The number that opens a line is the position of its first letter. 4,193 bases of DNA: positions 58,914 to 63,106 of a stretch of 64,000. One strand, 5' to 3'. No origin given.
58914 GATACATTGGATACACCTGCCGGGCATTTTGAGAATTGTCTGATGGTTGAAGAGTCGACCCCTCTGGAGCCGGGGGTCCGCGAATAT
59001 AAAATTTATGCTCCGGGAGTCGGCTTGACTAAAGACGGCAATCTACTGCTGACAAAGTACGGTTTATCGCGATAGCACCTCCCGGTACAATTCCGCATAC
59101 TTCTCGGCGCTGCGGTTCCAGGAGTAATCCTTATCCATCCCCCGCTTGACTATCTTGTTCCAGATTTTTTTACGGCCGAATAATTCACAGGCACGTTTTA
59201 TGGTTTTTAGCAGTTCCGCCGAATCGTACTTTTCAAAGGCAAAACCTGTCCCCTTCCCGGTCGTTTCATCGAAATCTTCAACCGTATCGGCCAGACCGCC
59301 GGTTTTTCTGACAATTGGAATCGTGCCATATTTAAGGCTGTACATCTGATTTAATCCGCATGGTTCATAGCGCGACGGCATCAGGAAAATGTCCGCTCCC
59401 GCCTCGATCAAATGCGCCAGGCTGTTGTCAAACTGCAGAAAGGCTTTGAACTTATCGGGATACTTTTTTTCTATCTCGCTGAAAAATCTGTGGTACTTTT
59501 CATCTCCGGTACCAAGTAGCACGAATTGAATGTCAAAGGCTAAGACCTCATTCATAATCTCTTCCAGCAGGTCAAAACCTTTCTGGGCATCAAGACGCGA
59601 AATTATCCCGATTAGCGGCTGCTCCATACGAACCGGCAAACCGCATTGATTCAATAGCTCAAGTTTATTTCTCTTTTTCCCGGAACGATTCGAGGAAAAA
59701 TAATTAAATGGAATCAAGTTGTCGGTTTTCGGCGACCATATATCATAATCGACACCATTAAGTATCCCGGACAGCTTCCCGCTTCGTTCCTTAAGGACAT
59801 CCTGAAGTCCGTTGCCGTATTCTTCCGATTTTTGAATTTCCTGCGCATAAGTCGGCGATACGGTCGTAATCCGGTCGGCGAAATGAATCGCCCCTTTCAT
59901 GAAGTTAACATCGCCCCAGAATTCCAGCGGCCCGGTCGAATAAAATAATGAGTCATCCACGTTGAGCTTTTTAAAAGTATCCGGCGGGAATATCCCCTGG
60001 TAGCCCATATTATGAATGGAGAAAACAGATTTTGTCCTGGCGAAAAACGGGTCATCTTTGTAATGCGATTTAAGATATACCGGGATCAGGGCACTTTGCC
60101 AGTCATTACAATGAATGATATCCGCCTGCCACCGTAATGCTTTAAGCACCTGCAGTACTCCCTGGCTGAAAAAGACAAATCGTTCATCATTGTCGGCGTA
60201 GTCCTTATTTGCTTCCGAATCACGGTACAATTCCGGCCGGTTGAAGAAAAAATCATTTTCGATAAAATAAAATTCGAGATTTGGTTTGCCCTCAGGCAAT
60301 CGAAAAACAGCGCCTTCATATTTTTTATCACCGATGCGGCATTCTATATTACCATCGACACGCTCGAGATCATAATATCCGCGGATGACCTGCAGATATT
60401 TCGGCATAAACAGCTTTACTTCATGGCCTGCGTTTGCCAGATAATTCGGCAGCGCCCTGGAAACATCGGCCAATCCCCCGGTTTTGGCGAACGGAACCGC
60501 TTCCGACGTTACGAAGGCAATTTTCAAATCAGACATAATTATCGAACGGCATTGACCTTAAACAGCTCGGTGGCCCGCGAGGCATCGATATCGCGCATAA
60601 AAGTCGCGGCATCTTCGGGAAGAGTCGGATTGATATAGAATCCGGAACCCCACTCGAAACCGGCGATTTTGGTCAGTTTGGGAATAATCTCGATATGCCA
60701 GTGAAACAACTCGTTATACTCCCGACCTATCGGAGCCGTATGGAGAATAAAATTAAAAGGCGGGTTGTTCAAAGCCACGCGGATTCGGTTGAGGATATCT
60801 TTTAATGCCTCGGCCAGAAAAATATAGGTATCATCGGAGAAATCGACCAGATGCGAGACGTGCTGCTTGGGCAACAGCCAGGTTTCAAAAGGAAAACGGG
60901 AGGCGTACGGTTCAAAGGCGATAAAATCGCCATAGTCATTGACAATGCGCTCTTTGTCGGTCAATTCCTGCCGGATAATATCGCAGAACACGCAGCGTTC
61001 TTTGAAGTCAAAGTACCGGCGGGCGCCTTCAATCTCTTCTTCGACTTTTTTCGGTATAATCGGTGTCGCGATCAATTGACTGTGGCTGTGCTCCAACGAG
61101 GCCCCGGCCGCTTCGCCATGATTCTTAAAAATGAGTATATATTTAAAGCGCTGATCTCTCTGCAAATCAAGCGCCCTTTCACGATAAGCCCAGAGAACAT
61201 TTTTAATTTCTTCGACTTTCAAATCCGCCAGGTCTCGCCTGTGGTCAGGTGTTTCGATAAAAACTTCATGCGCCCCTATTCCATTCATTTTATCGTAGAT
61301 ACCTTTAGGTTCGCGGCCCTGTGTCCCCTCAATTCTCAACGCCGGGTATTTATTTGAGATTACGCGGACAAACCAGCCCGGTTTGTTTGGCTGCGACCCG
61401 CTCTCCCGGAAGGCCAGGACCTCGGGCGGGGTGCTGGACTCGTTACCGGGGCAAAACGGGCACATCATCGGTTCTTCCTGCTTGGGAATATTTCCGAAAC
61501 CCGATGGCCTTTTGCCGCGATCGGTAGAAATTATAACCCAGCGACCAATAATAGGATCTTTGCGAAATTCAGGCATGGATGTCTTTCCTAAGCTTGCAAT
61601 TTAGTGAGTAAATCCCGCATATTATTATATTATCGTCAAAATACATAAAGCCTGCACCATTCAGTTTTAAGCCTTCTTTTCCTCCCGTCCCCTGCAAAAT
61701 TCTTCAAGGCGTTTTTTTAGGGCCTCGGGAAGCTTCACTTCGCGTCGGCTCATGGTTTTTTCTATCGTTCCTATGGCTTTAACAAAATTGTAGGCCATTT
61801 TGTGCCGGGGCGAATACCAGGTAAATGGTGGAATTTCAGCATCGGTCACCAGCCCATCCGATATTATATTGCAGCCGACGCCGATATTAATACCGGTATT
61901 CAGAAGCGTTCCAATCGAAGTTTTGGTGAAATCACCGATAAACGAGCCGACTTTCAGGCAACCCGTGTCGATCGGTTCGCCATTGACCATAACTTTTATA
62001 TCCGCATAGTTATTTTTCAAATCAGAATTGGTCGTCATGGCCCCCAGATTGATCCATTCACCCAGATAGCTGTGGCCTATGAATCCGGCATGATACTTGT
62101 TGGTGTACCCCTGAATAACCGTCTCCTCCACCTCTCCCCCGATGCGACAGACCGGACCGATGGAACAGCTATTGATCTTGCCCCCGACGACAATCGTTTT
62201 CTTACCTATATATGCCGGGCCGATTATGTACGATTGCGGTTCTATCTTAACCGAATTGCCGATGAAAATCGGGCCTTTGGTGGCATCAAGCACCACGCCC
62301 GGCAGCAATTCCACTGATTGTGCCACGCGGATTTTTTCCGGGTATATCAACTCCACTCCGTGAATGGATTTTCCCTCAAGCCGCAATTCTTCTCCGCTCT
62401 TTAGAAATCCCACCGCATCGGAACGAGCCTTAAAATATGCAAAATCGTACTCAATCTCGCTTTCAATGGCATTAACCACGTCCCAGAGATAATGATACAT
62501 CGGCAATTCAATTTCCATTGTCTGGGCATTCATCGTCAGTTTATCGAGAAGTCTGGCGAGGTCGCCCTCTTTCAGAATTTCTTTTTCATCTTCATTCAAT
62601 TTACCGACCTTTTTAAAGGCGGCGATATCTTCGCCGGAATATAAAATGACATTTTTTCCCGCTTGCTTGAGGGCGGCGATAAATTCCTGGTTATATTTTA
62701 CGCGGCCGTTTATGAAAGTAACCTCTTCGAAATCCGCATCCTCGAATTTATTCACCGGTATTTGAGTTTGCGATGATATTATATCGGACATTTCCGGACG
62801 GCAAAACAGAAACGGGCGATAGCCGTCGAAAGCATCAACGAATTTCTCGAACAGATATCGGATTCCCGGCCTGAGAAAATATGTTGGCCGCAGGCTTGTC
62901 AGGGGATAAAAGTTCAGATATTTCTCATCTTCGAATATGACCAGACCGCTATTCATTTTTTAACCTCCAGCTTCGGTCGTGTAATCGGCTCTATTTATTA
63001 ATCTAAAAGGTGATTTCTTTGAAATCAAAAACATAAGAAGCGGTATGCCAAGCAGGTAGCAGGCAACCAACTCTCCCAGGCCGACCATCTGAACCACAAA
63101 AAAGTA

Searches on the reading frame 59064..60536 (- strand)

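Call 63: search_protein_families(library=pfam, proteins=[window:59064-60536:-], max_evalue=0.00001)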
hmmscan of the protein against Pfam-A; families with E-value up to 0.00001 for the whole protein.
window:59064-60536:- (490 aa): 4 families
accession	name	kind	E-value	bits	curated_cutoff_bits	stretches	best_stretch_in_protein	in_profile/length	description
PF08323.17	Glyco_transf_5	-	6.4e-87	291.6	22.7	1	5-250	1-239/239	Starch synthase catalytic domain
PF00534.26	Glycos_transf_1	-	3.3e-16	59.7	26.4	1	303-451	12-157/172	Glycosyl transferases group 1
PF13692.12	Glyco_trans_1_4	-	8.8e-11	42.7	27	1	307-449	2-139/142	Glycosyl transferases group 1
PF13439.12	Glyco_transf_4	-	7.5e-08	33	28.5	0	127-236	61-150/170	Glycosyltransferase Family 4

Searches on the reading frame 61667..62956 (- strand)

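Call 63: search_protein_families(library=pfam, proteins=[window:61667-62956:-], max_evalue=0.00001)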
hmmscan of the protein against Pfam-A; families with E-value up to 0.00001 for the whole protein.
window:61667-62956:- (429 aa): 1 family
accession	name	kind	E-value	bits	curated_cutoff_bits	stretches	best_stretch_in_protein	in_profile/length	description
PF13562.11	NTP_transf_4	-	5.4e-19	69.3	27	1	5-177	1-150/153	Sugar nucleotidyl transferase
